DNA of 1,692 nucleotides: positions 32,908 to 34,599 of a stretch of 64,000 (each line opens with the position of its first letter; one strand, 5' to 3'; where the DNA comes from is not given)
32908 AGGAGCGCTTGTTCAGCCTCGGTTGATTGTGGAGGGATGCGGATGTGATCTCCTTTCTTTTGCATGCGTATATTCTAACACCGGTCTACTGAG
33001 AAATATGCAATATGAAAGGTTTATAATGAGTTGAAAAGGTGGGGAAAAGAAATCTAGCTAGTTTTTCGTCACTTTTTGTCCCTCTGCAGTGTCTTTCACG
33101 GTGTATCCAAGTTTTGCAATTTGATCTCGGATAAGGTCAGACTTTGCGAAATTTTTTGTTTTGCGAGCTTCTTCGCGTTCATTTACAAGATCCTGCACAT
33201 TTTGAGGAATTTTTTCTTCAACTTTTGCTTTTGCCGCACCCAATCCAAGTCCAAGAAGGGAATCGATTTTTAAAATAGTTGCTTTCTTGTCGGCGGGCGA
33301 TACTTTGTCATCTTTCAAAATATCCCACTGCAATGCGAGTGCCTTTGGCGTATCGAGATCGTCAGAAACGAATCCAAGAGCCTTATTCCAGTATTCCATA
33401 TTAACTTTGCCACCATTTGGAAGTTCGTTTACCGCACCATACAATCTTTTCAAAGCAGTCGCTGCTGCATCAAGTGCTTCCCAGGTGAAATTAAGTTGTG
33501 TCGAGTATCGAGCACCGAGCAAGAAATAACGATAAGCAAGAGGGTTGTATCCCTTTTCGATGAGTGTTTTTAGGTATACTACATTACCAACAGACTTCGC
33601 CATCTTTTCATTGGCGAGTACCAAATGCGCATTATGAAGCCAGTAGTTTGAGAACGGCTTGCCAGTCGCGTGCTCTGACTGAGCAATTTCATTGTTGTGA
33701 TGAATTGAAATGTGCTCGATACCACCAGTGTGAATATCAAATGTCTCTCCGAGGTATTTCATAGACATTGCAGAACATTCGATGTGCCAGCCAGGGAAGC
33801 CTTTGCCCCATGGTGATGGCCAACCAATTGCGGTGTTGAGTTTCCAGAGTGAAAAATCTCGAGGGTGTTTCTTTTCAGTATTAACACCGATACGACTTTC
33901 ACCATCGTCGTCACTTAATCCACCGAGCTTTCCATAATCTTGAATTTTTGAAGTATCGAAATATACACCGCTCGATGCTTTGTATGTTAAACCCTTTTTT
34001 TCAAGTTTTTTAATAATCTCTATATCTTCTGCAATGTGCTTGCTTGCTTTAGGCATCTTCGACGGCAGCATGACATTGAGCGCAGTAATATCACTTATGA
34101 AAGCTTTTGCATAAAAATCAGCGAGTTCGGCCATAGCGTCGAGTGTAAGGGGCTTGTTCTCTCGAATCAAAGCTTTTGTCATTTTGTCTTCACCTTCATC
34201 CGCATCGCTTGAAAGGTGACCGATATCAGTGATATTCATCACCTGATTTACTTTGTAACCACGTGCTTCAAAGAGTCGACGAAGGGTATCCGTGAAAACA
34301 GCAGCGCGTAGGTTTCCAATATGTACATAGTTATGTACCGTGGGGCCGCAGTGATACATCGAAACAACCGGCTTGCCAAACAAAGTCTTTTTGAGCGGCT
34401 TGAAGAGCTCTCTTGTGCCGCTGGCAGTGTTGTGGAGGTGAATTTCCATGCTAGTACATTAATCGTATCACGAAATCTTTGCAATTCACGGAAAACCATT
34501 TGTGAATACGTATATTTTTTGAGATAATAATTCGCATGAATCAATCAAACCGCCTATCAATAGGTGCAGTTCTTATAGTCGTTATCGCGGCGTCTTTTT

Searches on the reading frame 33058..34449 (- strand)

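Call 32: search_protein_families(library=pfam, proteins=[window:33058-34449:-], max_evalue=0.00001)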
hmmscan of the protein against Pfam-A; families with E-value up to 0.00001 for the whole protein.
window:33058-34449:- (463 aa): 3 families
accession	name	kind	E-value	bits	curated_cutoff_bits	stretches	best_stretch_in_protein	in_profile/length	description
PF01406.26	tRNA-synt_1e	-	1.1e-88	297.9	27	1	28-329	9-299/301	tRNA synthetases class I (C) catalytic domain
PF09334.17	tRNA-synt_1g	-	9.7e-09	34.9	20.1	0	260-326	305-371/391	tRNA synthetases class I (M)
PF23493.1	CysS_C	-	1.8e-08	34.8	23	1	413-459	3-49/51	Cysteinyl-tRNA ligase anticodon binding domain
